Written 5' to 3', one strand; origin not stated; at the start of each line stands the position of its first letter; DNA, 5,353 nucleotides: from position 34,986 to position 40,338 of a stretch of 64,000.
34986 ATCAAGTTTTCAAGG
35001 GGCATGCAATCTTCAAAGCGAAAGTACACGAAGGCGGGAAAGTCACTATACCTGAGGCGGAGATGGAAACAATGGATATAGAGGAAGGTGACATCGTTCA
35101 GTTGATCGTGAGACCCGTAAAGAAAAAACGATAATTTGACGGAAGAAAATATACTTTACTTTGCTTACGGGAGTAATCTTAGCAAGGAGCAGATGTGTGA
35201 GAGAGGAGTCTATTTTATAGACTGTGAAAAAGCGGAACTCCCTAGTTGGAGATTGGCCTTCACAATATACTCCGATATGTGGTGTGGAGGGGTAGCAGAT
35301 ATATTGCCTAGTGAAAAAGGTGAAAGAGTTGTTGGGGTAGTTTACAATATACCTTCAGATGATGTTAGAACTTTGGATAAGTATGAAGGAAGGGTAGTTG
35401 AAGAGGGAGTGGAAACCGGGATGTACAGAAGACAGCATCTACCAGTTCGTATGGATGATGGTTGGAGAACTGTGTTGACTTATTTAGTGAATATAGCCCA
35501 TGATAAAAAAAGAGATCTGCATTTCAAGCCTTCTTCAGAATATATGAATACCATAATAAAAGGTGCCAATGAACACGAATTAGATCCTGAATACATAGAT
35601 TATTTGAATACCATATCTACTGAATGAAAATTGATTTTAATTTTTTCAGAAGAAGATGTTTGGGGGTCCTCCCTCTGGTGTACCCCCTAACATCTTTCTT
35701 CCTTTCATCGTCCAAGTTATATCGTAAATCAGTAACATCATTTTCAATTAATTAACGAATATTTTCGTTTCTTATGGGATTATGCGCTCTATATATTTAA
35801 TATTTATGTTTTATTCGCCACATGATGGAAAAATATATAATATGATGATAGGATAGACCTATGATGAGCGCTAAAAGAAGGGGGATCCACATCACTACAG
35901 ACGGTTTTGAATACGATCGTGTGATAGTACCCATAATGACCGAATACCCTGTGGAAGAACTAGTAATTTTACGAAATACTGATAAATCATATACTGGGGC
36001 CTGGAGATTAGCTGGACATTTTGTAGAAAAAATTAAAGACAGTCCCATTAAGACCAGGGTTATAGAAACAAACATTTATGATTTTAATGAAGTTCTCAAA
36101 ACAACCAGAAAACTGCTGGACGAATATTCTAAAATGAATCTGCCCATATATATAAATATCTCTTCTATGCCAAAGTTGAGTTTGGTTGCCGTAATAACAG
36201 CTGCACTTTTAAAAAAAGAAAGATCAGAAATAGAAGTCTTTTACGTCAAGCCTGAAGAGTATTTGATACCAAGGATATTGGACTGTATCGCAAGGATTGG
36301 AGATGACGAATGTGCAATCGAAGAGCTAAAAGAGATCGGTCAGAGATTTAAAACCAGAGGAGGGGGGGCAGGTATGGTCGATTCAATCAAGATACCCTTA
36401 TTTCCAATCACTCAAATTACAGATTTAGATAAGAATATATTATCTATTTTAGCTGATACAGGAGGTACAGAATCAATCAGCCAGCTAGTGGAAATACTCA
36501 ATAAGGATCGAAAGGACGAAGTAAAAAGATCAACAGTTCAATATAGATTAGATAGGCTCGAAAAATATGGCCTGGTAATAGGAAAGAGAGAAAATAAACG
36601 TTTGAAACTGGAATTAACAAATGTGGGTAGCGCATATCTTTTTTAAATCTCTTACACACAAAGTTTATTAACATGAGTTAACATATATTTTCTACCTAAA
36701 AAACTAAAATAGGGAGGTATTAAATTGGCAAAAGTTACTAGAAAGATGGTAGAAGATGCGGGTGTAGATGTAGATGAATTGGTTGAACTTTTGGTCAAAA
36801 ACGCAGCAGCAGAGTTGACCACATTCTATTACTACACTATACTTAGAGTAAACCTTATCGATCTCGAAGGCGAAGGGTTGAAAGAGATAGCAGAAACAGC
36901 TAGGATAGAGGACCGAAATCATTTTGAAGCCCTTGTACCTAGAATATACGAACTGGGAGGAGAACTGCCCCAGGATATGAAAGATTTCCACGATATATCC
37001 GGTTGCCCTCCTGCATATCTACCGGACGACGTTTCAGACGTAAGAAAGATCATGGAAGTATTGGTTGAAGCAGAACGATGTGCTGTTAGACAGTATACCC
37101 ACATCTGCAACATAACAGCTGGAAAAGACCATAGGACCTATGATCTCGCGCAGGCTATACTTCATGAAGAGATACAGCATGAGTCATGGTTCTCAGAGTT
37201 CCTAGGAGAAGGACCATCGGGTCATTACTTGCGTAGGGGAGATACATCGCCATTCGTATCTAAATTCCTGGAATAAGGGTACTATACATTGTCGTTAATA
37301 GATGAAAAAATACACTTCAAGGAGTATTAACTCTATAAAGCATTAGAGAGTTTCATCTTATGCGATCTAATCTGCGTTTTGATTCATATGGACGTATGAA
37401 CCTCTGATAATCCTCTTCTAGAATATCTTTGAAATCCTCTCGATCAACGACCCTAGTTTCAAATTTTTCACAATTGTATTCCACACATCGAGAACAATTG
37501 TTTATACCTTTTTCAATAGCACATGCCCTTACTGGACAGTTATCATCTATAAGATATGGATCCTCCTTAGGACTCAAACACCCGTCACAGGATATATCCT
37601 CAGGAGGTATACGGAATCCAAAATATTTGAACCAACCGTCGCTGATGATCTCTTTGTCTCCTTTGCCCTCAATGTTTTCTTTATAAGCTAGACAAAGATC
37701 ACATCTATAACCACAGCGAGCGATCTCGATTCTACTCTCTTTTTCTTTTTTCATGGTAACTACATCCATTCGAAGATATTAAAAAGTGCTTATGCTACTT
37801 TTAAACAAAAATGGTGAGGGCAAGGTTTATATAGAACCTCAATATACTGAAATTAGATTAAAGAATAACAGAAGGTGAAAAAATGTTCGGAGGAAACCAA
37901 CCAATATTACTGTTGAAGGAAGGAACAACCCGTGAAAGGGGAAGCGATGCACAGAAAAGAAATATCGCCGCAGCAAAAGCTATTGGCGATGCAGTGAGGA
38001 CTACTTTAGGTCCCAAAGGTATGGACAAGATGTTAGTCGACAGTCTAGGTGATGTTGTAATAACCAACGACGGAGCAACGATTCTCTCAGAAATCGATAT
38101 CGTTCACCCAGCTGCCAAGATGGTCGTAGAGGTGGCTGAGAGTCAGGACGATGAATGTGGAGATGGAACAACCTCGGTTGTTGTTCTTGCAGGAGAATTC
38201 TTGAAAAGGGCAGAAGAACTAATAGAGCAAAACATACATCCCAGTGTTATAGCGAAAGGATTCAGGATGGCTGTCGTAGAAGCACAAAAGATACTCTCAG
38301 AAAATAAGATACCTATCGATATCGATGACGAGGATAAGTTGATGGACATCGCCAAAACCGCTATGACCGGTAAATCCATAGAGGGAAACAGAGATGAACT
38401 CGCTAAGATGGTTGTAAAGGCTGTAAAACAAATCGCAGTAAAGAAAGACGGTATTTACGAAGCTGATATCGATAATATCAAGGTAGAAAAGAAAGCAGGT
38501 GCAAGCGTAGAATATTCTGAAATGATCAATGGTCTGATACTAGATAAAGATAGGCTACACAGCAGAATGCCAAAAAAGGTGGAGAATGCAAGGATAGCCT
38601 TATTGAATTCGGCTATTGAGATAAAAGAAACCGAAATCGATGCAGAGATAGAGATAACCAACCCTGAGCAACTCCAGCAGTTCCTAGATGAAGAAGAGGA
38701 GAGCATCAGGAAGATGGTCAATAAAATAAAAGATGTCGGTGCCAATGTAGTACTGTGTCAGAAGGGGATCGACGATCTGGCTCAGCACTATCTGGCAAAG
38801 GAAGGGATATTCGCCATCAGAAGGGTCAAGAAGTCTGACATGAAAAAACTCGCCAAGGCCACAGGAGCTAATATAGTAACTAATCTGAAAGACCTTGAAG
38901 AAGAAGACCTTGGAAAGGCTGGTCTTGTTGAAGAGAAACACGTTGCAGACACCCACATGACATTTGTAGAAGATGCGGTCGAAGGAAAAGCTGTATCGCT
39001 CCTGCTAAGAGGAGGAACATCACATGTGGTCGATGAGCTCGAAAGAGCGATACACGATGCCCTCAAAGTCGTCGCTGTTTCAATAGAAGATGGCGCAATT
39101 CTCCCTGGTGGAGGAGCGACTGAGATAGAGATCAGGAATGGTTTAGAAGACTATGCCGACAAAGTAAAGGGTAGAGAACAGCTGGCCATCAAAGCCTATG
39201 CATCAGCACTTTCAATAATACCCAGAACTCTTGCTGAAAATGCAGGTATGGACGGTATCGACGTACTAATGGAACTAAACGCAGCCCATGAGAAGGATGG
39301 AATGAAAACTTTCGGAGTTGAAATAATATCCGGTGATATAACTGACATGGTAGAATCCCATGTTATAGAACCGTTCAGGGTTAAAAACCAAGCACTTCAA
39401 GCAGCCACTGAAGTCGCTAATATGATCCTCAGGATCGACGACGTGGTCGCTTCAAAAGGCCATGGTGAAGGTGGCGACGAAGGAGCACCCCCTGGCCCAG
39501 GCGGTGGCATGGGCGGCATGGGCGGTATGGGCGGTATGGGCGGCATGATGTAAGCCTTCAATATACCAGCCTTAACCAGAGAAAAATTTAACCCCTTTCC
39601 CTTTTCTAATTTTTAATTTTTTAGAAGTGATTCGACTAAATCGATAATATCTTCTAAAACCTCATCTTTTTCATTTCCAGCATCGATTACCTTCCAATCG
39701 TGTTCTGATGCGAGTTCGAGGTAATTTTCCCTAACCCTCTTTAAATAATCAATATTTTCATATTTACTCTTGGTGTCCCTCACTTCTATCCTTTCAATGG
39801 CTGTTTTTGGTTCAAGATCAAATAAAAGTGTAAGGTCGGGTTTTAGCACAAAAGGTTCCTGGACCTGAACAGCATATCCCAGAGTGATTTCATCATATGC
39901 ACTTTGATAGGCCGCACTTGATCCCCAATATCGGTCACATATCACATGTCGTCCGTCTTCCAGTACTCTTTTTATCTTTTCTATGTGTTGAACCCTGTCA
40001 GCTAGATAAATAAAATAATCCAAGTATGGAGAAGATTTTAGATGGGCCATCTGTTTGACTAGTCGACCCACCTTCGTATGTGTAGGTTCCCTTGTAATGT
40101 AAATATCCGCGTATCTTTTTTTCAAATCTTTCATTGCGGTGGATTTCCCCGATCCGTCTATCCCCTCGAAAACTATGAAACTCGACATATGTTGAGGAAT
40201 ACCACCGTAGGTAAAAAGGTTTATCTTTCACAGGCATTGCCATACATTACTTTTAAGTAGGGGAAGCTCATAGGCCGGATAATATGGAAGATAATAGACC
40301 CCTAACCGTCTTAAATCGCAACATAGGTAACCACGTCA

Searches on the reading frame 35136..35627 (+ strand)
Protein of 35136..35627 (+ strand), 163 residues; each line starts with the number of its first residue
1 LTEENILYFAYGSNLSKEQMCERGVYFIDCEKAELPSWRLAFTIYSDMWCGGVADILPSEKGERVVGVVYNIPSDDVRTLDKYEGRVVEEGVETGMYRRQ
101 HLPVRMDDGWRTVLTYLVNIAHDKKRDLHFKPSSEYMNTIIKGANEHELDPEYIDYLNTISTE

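Call 31: search_protein_families(library=pfam, proteins=[window:35136-35627:+], max_evalue=0.00001)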
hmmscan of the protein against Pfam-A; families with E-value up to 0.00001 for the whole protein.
window:35136-35627:+ (163 aa): 2 families
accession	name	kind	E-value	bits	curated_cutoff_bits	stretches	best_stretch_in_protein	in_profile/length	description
PF13772.11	AIG2_2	-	2.1e-14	54.2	27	1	64-157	1-83/83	AIG2-like family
PF06094.17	GGACT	-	7.7e-13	49.5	22.8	1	8-128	1-112/120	Gamma-glutamyl cyclotransferase, AIG2-like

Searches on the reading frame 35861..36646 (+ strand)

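Call 31: search_protein_families(library=pfam, proteins=[window:35861-36646:+], max_evalue=0.00001)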
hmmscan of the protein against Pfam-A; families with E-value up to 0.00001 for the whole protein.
window:35861-36646:+ (261 aa): 1 family
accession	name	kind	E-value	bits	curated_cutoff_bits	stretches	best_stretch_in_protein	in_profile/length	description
PF19810.5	HFX_2341_N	-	3.4e-25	89.2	30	1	9-134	2-120/120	HFX_2341-like, N-terminal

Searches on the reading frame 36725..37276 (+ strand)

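Call 31: search_protein_families(library=pfam, proteins=[window:36725-37276:+], max_evalue=0.00001)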
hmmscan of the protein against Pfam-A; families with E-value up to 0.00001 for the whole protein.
window:36725-37276:+ (183 aa): 1 family
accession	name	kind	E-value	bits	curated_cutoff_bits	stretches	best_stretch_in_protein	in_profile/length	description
PF00210.30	Ferritin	-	7.6e-23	81.5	24.5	1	21-162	2-138/142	Ferritin-like domain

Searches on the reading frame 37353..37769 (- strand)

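Call 31: search_protein_families(library=pfam, proteins=[window:37353-37769:-], max_evalue=0.00001)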
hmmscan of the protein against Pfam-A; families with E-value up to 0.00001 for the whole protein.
window:37353-37769:- (138 aa): 1 family
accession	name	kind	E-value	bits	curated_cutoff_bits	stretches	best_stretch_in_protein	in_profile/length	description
PF12675.12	DUF3795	-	4.9e-16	59.4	22.6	1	16-104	2-82/83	Protein of unknown function (DUF3795)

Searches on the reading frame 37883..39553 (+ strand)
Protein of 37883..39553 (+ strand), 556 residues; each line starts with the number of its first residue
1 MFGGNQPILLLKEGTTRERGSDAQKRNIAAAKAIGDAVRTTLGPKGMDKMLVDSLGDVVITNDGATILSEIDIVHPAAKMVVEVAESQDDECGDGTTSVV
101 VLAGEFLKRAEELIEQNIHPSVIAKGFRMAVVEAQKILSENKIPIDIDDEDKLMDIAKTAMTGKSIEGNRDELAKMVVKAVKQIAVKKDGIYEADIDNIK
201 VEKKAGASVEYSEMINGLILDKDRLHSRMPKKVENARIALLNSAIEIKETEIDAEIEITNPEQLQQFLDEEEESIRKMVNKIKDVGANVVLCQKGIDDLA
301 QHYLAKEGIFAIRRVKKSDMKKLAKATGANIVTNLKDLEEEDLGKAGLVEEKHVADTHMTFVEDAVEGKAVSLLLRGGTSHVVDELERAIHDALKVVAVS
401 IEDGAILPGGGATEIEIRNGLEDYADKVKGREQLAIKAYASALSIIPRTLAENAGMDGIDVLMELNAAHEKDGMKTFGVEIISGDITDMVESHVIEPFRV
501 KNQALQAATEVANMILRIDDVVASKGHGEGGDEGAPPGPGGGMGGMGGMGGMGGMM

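Call 31: search_protein_families(library=pfam, proteins=[window:37883-39553:+], max_evalue=0.00001)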
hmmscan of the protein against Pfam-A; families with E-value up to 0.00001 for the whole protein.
window:37883-39553:+ (556 aa): 1 family
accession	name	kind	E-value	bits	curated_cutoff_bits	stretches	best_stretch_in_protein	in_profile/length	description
PF00118.29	Cpn60_TCP1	-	4.6e-188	626.3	34.3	1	35-525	2-489/490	TCP-1/cpn60 chaperonin family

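Call 46: find_encoding_contigs(protein=window:37883-39553:+, flank=2000, max_places=4)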
Protein window:37883-39553:+ (556 aa): no gene with exactly this product is on record in the collection.

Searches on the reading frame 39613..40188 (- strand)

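Call 32: search_protein_families(library=pfam, proteins=[window:39613-40188:-], max_evalue=0.00001)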
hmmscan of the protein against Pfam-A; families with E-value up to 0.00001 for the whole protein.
window:39613-40188:- (191 aa): 2 families
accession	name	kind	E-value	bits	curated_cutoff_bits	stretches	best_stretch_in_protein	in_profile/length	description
PF02223.23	Thymidylate_kin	-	3.6e-44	151.1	27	1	7-181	1-185/185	Thymidylate kinase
PF01712.25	dNK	-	5.4e-07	30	27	0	5-189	1-202/203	Deoxynucleoside kinase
